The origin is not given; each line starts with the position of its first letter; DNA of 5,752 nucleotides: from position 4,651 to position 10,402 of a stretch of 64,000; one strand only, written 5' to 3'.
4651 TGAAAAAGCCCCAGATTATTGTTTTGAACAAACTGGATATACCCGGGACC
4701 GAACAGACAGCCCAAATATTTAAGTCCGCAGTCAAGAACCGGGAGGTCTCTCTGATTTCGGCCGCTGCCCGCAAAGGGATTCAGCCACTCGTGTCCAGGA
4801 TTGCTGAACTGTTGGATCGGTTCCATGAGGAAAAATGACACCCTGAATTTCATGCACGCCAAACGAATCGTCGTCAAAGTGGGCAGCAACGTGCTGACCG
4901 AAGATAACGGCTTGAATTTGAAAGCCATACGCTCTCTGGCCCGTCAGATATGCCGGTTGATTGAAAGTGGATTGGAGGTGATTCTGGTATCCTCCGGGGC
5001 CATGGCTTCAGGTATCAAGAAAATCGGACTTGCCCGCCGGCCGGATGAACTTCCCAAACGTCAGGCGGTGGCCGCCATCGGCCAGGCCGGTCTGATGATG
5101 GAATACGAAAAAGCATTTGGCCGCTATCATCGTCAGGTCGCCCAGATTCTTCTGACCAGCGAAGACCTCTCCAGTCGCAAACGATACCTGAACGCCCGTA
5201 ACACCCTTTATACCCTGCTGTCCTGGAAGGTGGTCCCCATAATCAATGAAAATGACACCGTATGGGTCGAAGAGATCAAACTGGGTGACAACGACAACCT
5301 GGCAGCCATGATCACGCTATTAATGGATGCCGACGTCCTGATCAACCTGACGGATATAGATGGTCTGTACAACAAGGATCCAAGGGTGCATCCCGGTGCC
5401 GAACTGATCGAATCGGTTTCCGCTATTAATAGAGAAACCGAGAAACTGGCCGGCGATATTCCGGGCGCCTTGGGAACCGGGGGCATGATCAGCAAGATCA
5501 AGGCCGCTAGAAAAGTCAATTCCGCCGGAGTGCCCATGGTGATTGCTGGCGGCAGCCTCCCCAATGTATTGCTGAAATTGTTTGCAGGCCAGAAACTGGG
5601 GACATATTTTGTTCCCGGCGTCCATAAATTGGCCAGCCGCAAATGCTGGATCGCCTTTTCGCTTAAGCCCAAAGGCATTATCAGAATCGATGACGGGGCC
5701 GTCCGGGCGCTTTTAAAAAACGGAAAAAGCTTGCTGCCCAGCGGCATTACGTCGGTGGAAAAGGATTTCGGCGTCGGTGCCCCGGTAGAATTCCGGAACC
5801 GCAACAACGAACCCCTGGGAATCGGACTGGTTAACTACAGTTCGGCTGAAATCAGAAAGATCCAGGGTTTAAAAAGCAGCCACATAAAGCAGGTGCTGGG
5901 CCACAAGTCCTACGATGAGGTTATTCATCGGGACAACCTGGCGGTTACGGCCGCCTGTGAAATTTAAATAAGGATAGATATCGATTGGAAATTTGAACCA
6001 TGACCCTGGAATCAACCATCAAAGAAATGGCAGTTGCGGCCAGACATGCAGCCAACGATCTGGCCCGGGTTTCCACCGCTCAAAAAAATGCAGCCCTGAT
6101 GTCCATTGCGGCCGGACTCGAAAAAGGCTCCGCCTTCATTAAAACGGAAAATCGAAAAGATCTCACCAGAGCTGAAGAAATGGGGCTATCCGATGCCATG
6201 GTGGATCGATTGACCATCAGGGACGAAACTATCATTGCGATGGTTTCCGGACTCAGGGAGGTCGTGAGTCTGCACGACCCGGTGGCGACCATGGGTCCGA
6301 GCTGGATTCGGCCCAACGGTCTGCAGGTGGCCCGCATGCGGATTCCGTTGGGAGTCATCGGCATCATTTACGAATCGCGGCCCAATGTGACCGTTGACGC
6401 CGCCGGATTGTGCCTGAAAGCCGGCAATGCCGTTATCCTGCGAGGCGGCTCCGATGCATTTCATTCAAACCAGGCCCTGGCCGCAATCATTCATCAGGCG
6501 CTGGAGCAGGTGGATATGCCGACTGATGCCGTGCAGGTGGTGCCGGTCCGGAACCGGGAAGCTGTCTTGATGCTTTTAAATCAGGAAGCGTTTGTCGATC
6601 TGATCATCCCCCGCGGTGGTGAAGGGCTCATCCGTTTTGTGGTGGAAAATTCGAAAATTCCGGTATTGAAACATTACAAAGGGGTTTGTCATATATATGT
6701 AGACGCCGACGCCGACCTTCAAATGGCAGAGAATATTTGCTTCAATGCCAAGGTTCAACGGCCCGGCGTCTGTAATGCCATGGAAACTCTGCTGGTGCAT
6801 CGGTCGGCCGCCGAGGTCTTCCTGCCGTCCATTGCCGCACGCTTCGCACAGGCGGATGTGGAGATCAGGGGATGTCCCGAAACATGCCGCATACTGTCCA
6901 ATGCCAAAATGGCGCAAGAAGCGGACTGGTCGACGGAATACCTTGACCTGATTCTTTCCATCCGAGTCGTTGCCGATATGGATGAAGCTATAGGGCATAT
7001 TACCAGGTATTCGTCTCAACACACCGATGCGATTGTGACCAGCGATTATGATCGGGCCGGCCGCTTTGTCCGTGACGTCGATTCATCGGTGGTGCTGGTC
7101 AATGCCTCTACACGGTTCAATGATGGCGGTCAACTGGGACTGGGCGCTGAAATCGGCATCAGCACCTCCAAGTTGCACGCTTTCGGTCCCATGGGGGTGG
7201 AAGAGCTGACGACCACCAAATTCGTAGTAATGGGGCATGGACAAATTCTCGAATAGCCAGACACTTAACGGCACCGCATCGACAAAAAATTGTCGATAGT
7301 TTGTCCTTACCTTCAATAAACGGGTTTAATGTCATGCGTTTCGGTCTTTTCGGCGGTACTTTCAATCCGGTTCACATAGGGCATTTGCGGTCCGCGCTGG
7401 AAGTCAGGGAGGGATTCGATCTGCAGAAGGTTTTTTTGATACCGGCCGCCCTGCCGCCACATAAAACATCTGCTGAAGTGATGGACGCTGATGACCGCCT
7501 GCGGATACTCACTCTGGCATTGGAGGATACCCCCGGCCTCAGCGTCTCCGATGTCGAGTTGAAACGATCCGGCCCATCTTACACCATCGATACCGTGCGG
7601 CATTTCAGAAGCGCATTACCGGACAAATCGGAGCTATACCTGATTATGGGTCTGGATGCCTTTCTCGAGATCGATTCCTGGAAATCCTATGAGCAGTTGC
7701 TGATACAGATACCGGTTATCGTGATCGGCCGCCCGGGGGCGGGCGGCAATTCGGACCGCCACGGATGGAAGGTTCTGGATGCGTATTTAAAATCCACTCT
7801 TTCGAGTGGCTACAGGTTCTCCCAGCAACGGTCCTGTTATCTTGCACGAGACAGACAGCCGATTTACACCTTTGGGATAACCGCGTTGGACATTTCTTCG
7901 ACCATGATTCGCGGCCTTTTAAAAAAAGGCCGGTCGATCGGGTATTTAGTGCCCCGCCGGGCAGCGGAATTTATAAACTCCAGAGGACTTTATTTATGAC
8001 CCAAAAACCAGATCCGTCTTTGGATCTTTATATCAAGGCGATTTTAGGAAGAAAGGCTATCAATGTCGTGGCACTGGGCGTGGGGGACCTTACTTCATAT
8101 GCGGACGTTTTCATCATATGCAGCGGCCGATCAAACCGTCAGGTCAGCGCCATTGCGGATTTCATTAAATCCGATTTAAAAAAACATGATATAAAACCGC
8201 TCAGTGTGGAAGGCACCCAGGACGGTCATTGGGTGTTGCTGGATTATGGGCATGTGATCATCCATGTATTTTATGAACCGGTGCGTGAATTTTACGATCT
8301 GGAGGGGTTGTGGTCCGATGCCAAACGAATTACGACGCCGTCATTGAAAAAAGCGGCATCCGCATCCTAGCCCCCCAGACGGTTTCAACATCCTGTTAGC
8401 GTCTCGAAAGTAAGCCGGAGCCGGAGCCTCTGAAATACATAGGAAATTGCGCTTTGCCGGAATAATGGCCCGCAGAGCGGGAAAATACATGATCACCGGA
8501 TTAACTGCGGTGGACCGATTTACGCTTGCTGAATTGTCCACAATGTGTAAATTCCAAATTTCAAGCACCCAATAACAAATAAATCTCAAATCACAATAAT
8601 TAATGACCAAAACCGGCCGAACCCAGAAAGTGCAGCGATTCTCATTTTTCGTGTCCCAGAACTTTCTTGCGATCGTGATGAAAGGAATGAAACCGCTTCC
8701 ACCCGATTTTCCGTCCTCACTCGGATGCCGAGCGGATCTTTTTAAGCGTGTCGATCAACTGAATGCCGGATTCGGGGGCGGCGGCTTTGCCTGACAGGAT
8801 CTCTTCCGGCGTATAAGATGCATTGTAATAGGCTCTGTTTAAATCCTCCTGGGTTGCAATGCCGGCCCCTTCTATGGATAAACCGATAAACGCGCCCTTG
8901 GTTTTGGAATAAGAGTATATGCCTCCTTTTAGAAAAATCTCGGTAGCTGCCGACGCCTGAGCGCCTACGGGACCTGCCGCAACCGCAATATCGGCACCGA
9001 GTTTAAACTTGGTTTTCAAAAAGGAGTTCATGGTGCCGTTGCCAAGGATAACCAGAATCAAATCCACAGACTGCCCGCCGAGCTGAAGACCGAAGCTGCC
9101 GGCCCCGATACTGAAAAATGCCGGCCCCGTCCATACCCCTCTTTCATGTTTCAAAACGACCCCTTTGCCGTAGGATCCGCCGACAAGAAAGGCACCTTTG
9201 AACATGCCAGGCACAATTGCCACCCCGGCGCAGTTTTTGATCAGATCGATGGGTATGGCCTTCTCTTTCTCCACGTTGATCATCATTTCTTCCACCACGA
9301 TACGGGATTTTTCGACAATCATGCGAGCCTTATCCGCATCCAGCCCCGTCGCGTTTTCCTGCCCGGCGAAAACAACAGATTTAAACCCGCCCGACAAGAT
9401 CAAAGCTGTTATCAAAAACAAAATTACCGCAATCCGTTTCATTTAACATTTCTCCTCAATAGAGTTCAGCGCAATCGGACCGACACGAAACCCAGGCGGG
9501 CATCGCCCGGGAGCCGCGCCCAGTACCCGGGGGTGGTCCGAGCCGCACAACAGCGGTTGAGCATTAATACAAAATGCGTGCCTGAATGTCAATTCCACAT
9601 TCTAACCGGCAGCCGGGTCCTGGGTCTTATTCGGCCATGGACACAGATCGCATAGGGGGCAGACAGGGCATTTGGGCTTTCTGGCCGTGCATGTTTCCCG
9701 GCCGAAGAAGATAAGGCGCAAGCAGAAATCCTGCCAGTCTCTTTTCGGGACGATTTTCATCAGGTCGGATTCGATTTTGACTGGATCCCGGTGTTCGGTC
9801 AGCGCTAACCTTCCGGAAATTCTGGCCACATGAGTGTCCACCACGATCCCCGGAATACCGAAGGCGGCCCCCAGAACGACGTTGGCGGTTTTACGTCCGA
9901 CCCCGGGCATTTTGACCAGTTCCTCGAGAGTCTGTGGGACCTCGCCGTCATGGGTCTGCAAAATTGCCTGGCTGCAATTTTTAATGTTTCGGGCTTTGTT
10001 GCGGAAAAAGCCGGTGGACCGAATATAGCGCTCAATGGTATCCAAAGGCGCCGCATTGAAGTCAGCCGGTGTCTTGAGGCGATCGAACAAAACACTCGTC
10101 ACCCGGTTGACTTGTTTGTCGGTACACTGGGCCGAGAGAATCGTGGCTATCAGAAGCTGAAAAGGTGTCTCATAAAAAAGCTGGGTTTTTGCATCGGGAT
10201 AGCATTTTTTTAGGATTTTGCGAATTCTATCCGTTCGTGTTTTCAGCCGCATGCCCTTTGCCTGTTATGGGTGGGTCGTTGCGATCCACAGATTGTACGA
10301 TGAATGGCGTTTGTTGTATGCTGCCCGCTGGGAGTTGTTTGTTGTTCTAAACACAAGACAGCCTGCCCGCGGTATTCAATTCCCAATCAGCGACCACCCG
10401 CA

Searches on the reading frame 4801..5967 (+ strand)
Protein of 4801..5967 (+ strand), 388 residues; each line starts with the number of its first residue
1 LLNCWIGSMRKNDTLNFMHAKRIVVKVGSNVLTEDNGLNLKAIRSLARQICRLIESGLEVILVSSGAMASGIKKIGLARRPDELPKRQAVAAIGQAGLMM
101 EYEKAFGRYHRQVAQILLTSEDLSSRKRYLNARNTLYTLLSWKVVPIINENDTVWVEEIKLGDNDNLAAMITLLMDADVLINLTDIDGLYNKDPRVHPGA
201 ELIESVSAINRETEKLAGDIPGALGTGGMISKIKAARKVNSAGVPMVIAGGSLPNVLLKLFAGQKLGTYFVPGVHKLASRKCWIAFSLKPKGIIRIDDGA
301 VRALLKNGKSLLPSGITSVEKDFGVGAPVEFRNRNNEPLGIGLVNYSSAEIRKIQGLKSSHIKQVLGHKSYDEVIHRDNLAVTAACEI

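Call 63: search_protein_families(library=pfam, proteins=[window:4801-5967:+])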
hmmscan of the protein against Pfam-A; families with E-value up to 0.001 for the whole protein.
window:4801-5967:+ (388 aa): 2 families
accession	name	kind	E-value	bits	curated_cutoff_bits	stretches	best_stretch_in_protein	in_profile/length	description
PF00696.33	AA_kinase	-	6.3e-44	150.9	24.9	1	21-249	1-233/234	Amino acid kinase family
PF01472.26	PUA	-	9.3e-21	74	24.8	1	293-366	2-74/74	PUA domain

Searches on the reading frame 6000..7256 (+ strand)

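Call 63: search_protein_families(library=pfam, proteins=[window:6000-7256:+])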
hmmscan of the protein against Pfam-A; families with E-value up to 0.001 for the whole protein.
window:6000-7256:+ (418 aa): 1 family
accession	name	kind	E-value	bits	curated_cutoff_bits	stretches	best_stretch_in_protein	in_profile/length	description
PF00171.27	Aldedh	-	9.9e-19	67.6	23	1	5-287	29-298/461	Aldehyde dehydrogenase family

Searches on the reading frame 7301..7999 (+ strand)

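Call 63: search_protein_families(library=pfam, proteins=[window:7301-7999:+])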
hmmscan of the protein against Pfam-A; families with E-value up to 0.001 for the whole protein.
window:7301-7999:+ (232 aa): 1 family
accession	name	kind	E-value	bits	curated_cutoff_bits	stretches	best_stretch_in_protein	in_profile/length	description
PF01467.32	CTP_transf_like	-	1.8e-21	77.1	21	1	16-204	1-131/133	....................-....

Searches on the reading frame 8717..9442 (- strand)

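Call 63: search_protein_families(library=pfam, proteins=[window:8717-9442:-])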
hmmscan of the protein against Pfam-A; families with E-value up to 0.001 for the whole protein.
window:8717-9442:- (241 aa): 1 family
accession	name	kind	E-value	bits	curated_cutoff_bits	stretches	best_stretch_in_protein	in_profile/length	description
PF04366.17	Ysc84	-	1.1e-34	119.3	25.1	1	114-235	2-126/127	Las17-binding protein actin regulator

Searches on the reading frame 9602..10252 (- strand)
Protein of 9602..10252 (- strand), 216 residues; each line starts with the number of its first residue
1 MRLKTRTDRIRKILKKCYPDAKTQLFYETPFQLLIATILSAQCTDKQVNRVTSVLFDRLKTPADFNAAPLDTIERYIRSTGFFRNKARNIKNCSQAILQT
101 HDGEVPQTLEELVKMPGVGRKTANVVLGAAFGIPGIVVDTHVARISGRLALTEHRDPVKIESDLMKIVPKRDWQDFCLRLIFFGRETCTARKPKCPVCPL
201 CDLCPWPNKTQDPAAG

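Call 63: search_protein_families(library=pfam, proteins=[window:9602-10252:-])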
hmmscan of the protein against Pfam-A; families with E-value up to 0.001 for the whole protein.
window:9602-10252:- (216 aa): 2 families
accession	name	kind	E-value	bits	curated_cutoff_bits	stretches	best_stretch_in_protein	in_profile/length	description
PF00730.31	HhH-GPD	-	4.1e-24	85.4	26.2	1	35-170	1-108/108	HhH-GPD superfamily base excision DNA repair protein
PF00633.29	HHH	-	2.5e-08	33.8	24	1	100-127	1-28/30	Helix-hairpin-helix motif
